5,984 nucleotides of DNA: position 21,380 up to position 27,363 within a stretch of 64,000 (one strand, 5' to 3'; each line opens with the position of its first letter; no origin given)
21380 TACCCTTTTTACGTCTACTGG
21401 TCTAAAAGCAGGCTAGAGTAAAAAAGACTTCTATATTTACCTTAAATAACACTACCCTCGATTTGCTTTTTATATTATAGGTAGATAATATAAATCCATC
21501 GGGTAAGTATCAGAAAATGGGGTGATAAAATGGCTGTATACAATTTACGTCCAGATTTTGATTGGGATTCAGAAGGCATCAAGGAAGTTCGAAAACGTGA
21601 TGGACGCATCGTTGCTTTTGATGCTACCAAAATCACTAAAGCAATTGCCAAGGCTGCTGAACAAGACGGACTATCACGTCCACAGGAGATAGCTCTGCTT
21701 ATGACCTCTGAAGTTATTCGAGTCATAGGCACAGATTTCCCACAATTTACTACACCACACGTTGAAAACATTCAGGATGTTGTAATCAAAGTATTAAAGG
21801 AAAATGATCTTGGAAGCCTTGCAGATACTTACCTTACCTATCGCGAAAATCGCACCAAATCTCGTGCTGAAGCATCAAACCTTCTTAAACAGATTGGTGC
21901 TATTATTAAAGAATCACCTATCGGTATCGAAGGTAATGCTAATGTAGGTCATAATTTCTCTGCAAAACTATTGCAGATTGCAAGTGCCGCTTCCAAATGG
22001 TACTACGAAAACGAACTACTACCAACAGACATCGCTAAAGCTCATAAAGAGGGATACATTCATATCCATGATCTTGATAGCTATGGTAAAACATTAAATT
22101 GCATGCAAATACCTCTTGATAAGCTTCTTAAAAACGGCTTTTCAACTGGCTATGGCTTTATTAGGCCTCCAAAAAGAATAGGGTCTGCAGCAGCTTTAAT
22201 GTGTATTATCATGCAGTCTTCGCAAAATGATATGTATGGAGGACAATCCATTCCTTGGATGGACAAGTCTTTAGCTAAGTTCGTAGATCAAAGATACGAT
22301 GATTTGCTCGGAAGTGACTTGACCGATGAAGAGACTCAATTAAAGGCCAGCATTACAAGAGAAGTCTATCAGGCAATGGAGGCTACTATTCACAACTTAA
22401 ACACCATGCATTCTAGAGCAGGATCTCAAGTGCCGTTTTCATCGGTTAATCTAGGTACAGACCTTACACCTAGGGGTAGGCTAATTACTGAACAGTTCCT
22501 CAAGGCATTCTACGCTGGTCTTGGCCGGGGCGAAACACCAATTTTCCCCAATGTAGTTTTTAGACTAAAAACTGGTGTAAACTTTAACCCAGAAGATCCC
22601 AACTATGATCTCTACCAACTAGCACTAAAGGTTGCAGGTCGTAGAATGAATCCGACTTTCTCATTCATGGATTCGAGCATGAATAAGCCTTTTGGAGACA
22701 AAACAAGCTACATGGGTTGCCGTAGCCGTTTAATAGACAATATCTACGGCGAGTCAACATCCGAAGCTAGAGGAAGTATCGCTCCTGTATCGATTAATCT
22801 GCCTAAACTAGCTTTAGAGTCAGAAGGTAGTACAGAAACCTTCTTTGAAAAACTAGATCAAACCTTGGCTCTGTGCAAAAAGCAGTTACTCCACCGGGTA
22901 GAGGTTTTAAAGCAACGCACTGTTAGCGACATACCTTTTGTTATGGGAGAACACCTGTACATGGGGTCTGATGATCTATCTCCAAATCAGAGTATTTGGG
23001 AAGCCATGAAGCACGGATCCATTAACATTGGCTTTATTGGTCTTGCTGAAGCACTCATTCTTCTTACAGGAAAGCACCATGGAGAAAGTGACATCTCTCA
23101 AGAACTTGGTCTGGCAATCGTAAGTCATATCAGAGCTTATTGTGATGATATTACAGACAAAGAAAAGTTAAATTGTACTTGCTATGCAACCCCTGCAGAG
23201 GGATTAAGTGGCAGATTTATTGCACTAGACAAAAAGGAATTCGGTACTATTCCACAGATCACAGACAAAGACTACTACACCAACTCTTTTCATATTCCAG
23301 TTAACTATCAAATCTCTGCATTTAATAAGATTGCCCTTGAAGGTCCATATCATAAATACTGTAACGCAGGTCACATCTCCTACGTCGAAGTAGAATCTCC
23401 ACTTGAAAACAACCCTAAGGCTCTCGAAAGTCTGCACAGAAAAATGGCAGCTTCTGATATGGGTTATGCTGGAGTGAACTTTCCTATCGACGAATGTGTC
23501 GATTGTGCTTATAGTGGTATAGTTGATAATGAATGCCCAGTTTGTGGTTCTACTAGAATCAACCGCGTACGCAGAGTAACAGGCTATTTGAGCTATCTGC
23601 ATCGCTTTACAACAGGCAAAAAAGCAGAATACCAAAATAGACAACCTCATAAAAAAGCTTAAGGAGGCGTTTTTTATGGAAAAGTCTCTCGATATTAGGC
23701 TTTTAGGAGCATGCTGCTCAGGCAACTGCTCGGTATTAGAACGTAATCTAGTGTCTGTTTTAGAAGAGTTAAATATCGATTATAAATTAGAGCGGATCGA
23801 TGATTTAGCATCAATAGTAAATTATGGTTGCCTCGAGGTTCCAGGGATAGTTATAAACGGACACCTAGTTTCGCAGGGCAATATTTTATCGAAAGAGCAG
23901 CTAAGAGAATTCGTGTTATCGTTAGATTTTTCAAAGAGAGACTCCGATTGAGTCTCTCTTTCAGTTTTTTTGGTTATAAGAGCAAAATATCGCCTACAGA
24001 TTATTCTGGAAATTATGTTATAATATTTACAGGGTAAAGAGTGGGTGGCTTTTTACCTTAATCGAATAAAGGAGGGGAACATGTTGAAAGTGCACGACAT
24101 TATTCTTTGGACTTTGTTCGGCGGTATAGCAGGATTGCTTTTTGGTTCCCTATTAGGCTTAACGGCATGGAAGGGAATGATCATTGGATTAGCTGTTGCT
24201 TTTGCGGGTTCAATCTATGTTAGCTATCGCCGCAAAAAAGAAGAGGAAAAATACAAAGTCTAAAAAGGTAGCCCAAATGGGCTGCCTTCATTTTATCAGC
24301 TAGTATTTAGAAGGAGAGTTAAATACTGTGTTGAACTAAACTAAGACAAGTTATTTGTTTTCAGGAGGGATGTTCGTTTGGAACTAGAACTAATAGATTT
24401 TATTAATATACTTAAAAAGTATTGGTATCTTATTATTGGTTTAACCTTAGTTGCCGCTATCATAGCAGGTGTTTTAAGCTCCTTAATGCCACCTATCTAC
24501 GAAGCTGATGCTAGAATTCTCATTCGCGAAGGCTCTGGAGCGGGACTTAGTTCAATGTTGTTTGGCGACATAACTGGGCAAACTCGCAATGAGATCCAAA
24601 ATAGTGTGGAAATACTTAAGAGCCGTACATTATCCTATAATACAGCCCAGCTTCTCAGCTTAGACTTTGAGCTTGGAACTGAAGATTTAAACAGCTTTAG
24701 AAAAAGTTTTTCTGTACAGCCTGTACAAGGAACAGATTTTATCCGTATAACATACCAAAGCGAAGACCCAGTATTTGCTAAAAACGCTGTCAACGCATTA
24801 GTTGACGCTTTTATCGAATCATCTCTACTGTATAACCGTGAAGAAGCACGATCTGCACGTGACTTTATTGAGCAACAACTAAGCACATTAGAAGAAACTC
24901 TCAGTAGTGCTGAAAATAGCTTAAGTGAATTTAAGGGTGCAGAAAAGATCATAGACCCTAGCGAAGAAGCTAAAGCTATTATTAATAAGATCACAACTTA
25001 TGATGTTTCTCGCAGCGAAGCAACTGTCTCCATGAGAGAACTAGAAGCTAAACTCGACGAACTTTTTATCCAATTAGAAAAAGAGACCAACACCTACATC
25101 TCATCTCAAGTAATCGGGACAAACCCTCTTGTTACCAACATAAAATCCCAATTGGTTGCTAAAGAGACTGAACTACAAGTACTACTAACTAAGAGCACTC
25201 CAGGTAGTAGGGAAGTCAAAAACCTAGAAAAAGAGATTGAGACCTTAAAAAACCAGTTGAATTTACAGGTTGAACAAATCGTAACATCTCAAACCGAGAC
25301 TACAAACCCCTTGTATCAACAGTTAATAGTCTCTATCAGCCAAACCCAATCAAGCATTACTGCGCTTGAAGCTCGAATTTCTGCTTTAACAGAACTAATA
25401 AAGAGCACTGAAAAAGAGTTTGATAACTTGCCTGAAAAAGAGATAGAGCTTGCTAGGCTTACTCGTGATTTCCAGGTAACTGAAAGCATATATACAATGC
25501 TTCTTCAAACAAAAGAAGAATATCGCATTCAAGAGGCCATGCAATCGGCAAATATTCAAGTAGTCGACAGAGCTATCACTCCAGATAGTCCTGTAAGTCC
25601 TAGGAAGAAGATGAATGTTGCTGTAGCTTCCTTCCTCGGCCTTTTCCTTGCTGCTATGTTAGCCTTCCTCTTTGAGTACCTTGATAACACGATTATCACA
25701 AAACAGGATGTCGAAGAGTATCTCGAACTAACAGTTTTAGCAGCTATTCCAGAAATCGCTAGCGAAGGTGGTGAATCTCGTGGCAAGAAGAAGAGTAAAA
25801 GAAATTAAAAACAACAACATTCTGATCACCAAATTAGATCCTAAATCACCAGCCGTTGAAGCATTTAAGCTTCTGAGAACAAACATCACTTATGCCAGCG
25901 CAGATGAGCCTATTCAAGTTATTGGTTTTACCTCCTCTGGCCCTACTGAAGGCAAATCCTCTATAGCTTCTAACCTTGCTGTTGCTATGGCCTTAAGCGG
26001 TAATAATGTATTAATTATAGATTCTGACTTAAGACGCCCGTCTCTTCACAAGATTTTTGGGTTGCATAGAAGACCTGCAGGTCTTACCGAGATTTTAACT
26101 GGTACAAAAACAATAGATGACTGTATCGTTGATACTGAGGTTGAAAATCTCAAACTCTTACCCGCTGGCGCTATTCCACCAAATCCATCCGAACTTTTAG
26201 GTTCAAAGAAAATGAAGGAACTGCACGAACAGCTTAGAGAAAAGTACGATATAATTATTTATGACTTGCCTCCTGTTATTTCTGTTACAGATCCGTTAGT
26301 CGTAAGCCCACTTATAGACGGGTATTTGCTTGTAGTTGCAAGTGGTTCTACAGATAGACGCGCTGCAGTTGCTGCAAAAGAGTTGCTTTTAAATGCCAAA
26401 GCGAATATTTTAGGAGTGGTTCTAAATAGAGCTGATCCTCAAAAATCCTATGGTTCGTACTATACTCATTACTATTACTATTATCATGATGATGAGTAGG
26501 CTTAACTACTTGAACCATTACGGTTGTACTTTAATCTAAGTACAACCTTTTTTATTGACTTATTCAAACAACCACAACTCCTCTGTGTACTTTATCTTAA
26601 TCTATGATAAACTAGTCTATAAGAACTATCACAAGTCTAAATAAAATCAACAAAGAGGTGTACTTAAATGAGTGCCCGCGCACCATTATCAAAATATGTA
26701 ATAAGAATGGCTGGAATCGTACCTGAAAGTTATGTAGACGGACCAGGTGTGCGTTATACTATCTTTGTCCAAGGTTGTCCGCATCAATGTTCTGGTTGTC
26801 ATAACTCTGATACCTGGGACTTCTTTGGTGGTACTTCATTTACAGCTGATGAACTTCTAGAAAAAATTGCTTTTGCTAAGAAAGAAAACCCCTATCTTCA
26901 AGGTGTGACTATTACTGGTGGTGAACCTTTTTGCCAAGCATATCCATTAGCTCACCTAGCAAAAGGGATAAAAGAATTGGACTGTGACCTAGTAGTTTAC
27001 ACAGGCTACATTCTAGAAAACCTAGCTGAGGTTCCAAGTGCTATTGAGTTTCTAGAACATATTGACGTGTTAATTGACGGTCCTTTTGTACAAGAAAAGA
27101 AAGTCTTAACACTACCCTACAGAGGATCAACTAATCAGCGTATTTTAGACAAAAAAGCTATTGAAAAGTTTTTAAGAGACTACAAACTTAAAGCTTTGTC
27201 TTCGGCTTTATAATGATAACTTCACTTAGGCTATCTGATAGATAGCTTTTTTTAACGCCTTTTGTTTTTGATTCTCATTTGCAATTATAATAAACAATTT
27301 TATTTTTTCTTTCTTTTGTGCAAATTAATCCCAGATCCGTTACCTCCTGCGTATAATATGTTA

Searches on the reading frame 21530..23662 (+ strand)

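Call 24: search_protein_families(library=pfam, proteins=[window:21530-23662:+], max_evalue=0.00001)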
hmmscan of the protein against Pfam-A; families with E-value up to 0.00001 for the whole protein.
window:21530-23662:+ (710 aa): 3 families
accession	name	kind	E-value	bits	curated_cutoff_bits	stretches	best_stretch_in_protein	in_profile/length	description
PF13597.11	NRDD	-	1.9e-185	618.2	26.2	1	136-707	2-562/562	Anaerobic ribonucleoside-triphosphate reductase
PF03477.21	ATP-cone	-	2.4e-15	57.3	25.8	1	19-109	2-87/88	ATP cone domain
PF01228.26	Gly_radical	-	6.2e-07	30.3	22.2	1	593-689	3-104/106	Glycine radical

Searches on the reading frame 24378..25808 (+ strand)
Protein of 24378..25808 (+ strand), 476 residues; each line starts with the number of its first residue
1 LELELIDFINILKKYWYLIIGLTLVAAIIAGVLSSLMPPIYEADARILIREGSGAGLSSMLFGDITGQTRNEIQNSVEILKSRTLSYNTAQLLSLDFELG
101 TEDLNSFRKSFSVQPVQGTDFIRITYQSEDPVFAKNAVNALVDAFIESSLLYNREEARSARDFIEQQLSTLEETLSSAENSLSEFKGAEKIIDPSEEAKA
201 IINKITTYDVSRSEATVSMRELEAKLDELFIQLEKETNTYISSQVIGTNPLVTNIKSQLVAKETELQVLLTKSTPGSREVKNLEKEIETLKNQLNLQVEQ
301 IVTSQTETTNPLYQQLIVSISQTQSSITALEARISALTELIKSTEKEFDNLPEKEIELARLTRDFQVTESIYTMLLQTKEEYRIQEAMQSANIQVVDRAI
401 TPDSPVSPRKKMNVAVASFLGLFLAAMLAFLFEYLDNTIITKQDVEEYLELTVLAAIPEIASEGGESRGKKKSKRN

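Call 24: search_protein_families(library=pfam, proteins=[window:24378-25808:+], max_evalue=0.00001)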
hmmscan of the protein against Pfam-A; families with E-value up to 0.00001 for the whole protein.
window:24378-25808:+ (476 aa): 2 families
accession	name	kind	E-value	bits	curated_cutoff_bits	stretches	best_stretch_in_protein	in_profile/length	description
PF13807.11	GNVR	-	4.6e-20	71.8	27.7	1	358-431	6-79/82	G-rich domain on putative tyrosine kinase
PF02706.20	Wzz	-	5.1e-12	46.4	25.5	1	2-86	2-84/91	Chain length determinant protein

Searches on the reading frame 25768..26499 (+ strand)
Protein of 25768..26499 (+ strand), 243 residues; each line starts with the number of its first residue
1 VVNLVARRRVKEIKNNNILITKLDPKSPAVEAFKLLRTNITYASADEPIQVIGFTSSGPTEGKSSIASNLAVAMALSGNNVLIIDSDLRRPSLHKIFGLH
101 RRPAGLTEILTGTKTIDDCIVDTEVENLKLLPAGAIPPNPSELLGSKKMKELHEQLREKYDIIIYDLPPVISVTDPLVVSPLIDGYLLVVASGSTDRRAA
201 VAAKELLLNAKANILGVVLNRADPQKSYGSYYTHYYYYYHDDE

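Call 53: search_protein_families(library=pfam, proteins=[window:25768-26499:+], max_evalue=0.001)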
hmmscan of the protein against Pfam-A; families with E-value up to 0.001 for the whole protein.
window:25768-26499:+ (243 aa): 5 families
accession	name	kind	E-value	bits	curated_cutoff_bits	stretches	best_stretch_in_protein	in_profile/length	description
PF13614.12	AAA_31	-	1.1e-12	48.7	27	1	61-173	13-131/177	AAA domain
PF10609.15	ParA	-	1.8e-10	41.1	27.1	1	62-220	16-173/246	NUBPL iron-transfer P-loop NTPase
PF01656.29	CbiA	-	9.5e-10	39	25.4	1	61-231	10-92/125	CobQ/CobB/MinD/ParA nucleotide binding domain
PF09140.17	MipZ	-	5.1e-05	23.1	20.7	1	60-168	11-108/262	ATPase MipZ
PF06564.18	CBP_BcsQ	-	0.00029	20.9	21.3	1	61-172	13-128/234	Cellulose biosynthesis protein BcsQ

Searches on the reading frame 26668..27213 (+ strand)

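Call 53: search_protein_families(library=pfam, proteins=[window:26668-27213:+], max_evalue=0.001)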
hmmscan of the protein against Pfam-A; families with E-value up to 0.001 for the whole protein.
window:26668-27213:+ (181 aa): 2 families
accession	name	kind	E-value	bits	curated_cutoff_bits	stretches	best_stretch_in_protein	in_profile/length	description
PF13353.11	Fer4_12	-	7.7e-40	136.8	22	1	23-159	1-136/137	4Fe-4S single cluster domain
PF04055.27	Radical_SAM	-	8.6e-11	42.7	29.5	1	32-123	2-91/166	Radical SAM superfamily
